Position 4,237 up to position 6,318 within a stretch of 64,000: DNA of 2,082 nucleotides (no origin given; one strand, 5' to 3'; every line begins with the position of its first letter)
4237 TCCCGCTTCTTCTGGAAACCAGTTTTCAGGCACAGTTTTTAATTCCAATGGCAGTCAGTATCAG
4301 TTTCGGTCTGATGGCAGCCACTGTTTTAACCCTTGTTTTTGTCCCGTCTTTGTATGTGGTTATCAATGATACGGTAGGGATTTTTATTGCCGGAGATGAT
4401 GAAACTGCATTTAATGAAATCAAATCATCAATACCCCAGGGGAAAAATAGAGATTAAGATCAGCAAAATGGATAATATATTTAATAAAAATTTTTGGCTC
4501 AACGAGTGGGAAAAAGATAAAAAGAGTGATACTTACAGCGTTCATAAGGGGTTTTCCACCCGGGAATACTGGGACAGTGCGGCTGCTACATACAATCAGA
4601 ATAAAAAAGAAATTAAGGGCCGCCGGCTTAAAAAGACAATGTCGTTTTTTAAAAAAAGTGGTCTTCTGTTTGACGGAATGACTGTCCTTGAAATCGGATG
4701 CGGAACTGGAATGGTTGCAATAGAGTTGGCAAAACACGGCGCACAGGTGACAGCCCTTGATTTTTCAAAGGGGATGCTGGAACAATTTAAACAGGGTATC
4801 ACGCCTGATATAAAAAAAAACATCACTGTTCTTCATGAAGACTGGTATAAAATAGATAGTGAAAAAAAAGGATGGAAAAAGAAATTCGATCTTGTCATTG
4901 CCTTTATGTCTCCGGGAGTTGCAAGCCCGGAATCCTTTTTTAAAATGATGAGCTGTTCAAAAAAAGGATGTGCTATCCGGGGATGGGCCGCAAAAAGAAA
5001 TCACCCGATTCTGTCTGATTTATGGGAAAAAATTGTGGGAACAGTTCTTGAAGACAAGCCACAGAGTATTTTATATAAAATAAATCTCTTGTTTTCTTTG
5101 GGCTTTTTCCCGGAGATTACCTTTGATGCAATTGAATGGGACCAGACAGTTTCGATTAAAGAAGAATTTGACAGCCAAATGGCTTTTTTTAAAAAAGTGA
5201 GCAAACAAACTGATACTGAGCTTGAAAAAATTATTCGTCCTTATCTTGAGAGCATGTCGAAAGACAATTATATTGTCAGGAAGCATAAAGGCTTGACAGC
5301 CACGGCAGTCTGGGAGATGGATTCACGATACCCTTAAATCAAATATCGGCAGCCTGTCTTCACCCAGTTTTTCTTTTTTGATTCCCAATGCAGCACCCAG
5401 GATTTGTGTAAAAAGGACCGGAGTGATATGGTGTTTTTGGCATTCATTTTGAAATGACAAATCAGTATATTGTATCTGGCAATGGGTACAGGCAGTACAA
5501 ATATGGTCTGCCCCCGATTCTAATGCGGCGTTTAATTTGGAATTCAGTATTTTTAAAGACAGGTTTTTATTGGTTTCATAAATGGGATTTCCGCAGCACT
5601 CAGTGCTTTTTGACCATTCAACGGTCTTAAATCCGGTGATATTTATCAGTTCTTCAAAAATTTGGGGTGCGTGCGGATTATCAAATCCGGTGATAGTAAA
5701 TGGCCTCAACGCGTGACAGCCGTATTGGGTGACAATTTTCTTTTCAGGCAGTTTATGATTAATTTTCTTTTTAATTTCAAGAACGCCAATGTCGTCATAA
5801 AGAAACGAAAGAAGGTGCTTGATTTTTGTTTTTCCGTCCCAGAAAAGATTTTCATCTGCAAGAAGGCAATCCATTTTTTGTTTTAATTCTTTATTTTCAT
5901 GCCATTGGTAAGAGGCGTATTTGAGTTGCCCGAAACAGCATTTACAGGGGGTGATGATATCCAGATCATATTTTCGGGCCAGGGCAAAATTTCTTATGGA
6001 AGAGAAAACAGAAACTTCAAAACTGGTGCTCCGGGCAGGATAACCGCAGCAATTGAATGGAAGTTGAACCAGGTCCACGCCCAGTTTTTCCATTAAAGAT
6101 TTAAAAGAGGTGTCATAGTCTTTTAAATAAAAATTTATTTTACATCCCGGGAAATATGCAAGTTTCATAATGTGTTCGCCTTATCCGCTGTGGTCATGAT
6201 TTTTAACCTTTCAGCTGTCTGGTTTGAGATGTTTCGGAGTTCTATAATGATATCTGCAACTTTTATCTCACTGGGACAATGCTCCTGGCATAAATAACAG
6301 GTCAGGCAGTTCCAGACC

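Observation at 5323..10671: Glycerol-3-phosphate dehydrogenase wired to an Hdr-like membrane module instead of GlpC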

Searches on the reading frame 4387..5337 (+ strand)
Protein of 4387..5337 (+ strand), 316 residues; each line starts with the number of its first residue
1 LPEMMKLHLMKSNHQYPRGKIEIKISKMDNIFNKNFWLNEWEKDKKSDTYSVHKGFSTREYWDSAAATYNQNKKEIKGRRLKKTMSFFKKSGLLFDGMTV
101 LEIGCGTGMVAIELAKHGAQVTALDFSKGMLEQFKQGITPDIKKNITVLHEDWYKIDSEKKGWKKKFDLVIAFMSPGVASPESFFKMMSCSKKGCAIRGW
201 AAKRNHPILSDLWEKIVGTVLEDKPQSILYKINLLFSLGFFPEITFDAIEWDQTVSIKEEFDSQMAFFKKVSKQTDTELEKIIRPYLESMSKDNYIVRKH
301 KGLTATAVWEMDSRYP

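Call 3: search_protein_families(library=pfam, proteins=[window:4387-5337:+], max_evalue=0.01)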
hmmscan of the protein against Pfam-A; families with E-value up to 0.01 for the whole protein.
window:4387-5337:+ (316 aa): 17 families
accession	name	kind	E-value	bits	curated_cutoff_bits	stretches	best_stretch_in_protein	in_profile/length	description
PF13649.12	Methyltransf_25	-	5.8e-13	49.8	27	1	100-178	1-76/97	Methyltransferase domain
PF13847.12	Methyltransf_31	-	9.2e-11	42.1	27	1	96-176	3-84/145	Methyltransferase domain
PF08242.18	Methyltransf_12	-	3.6e-10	40.9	30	1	101-173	1-72/98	Methyltransferase domain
PF08241.18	Methyltransf_11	-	1.1e-09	39.2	21.2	1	101-175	1-69/95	Methyltransferase domain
PF13489.12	Methyltransf_23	-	6.3e-09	36.2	27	1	90-175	19-90/164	Methyltransferase domain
PF00398.26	RrnaAD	-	2.4e-08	33.8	24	1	96-187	30-119/263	Ribosomal RNA adenine dimethylase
PF02353.26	CMAS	-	2.7e-08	33.9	27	1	65-168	32-129/273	Mycolic acid cyclopropane synthetase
PF10294.15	Methyltransf_16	-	7.5e-07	29.5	21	1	60-172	20-126/174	Lysine methyltransferase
PF05175.20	MTS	-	0.00019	21.6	23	1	98-171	33-103/170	Methyltransferase small domain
PF01728.25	FtsJ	-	0.00024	21.5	24.1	1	83-183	8-108/181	FtsJ-like methyltransferase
PF01209.24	Ubie_methyltran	-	0.00025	20.9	20.1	1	87-160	38-114/233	ubiE/COQ5 methyltransferase family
PF09445.16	Methyltransf_15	-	0.00076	19.5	22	1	99-177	3-80/165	RNA cap guanine-N2 methyltransferase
PF07021.18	MetW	-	0.0019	18.3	21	1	93-171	10-80/193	Methionine biosynthesis protein MetW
PF01135.25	PCMT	-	0.0042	17.3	20.3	1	87-153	68-133/210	Protein-L-isoaspartate(D-aspartate) O-methyltransferase (PCMT)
PF02390.23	Methyltransf_4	-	0.0046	16.9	24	1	98-152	3-59/173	Putative methyltransferase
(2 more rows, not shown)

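Call 4: search_protein_families(library=ncbifam, proteins=[window:4387-5337:+], max_evalue=0.01)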
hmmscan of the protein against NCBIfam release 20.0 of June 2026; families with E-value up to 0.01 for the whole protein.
window:4387-5337:+ (316 aa): 46 families (the best 25 are shown)
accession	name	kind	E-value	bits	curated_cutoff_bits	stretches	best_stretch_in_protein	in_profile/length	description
NF043040.1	corrin_prot_MT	hypoth_equivalog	4.2e-17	62.3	180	1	96-174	41-118/216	corrinoid protein-associated methyltransferase CpaM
TIGR02021.1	BchM-ChlM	equivalog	4.8e-12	45.8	158.9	1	78-172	36-124/218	magnesium protoporphyrin IX methyltransferase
TIGR02072.1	BioC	equivalog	3.5e-11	43.4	184.95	1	64-173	4-104/244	malonyl-ACP O-methyltransferase BioC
TIGR01983.1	UbiG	equivalog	1.3e-10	41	102.95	1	71-183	43-134/228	bifunctional 2-polyprenyl-6-hydroxyphenol methylase/3-demethylubiquinol 3-O-methyltransferase UbiG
NF041820.1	daptide_MTase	equivalog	1e-08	35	175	1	99-157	39-100/243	daptide-type RiPP biosynthesis methyltransferase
NF001785.0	PRK00517.2-2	equivalog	4.5e-08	32.6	188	1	94-174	143-219/282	50S ribosomal protein L11 methyltransferase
TIGR04290.1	meth_Rta_06860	hypoth_equivalog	7.8e-08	32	300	1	96-174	49-122/226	TIGR04290 family methyltransferase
NF011529.0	PRK14968.1-3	equivalog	2.1e-07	30.6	162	1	97-176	35-107/198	putative methyltransferase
TIGR03534.1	RF_mod_PrmC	equivalog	2.8e-07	30.3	199.1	1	98-172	90-162/253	peptide chain release factor N(5)-glutamine methyltransferase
TIGR02469.1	CbiT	equivalog_domain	8.1e-07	29.3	78.3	1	96-170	19-92/124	precorrin-6Y C5,15-methyltransferase (decarboxylating) subunit CbiT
NF001786.0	PRK00517.2-4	equivalog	9.8e-07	28.1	327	1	96-172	143-212/277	50S ribosomal protein L11 methyltransferase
TIGR01934.1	MenG_MenH_UbiE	subfamily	1.1e-06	28.1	158.35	1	96-155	39-99/223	ubiquinone/menaquinone biosynthesis methyltransferase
NF000499.2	Erm23S_rRNA_broad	equivalog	1.3e-06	28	212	1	97-157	24-82/244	23S ribosomal RNA methyltransferase Erm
TIGR00537.1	hemK_rel_arch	hypoth_equivalog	1.4e-06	28.1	87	1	98-178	21-93/179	HemK2/MTQ2 family protein methyltransferase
NF007610.0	PRK10258.1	equivalog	1.9e-06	27.4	342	1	98-136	44-82/251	malonyl-ACP O-methyltransferase BioC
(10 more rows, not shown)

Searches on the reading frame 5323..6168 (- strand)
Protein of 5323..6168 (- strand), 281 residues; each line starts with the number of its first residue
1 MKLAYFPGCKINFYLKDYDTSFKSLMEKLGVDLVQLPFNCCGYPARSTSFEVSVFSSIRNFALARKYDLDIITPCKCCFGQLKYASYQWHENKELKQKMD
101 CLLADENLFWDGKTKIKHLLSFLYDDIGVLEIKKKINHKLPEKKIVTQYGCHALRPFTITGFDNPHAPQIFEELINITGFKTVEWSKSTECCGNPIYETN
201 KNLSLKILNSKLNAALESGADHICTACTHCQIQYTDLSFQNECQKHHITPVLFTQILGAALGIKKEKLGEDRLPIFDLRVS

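Call 3: search_protein_families(library=pfam, proteins=[window:5323-6168:-], max_evalue=0.01)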
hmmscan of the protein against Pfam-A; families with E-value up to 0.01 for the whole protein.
window:5323-6168:- (281 aa): 1 family
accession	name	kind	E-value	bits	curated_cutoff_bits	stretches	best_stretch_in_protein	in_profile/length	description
PF02754.22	CCG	-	6e-25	87.6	20.6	2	147-233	3-83/85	Cysteine-rich domain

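Call 4: search_protein_families(library=ncbifam, proteins=[window:5323-6168:-], max_evalue=0.01)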
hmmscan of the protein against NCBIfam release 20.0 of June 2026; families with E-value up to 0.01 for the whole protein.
window:5323-6168:- (281 aa): 8 families
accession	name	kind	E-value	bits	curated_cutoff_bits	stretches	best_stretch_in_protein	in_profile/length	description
TIGR03288.1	CoB_CoM_SS_B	equivalog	1.2e-52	179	345.15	1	2-271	1-277/290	CoB--CoM heterodisulfide reductase subunit B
NF042965.1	MFR_anch_SdhE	equivalog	7.6e-39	134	500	1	2-271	2-272/282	8-methylmenaquinol:fumarate reductase membrane anchor subunit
NF041780.1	hetero_SS_HdrB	equivalog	5.9e-20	71.8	450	1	4-262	7-282/304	ferredoxin:CoB-CoM heterodisulfide reductase subunit HdrB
NF045670.1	quin_L_LdhH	equivalog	6.7e-17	61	800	1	2-234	468-685/706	L-lactate dehydrogenase (quinone) large subunit LdhH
NF004898.0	PRK06259.1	equivalog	7.7e-09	34.7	385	1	1-239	262-469/488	fumarate reductase (CoM/CoB) subunit TfrB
NF008369.0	PRK11168.1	equivalog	7.9e-08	31.6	278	1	2-236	168-382/401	anaerobic glycerol-3-phosphate dehydrogenase subunit C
NF045663.1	diclust_near_Sec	equivalog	0.00035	18.8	530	1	3-85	422-506/759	pyridine nucleotide-disulfide oxidoreductase/dicluster-binding protein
NF008434.0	PRK11274.1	equivalog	0.0042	16.1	333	0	171-235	323-389/409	glycolate oxidase subunit GlcF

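Call 18: search_solved_structures(query=window:5323-6168:-, max_evalue=0.01, show_alignments=3)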
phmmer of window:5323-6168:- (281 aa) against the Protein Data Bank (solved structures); distinct sequences matched with E-value up to 0.01: 6.
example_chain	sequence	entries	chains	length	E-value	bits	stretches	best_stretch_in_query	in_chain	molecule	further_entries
8rvv_B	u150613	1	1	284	6.6e-41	144.1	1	1-271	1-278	H(2):CoB-CoM heterodisulfide,ferredoxin reductase subunit B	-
8rvu_b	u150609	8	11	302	7.9e-41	143.9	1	1-271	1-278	H(2):CoB-CoM heterodisulfide,ferredoxin reductase subunit B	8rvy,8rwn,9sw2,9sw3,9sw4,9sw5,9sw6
9sfi_C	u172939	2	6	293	1.4e-38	136.5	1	1-268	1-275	H(2)/formate:CoB-CoM heterodisulfide,ferredoxin reductase subunit B2 | Heterodisulfide reductase subunit B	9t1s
5odc_B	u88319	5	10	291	4.5e-38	134.8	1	1-268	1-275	Heterodisulfide reductase, subunit B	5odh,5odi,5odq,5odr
7bkb_B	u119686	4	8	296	5.2e-29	105.1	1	3-271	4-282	CoB--CoM heterodisulfide reductase subunit B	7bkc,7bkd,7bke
5iww_D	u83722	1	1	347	0.0015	21.5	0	111-186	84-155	PLS9-PPR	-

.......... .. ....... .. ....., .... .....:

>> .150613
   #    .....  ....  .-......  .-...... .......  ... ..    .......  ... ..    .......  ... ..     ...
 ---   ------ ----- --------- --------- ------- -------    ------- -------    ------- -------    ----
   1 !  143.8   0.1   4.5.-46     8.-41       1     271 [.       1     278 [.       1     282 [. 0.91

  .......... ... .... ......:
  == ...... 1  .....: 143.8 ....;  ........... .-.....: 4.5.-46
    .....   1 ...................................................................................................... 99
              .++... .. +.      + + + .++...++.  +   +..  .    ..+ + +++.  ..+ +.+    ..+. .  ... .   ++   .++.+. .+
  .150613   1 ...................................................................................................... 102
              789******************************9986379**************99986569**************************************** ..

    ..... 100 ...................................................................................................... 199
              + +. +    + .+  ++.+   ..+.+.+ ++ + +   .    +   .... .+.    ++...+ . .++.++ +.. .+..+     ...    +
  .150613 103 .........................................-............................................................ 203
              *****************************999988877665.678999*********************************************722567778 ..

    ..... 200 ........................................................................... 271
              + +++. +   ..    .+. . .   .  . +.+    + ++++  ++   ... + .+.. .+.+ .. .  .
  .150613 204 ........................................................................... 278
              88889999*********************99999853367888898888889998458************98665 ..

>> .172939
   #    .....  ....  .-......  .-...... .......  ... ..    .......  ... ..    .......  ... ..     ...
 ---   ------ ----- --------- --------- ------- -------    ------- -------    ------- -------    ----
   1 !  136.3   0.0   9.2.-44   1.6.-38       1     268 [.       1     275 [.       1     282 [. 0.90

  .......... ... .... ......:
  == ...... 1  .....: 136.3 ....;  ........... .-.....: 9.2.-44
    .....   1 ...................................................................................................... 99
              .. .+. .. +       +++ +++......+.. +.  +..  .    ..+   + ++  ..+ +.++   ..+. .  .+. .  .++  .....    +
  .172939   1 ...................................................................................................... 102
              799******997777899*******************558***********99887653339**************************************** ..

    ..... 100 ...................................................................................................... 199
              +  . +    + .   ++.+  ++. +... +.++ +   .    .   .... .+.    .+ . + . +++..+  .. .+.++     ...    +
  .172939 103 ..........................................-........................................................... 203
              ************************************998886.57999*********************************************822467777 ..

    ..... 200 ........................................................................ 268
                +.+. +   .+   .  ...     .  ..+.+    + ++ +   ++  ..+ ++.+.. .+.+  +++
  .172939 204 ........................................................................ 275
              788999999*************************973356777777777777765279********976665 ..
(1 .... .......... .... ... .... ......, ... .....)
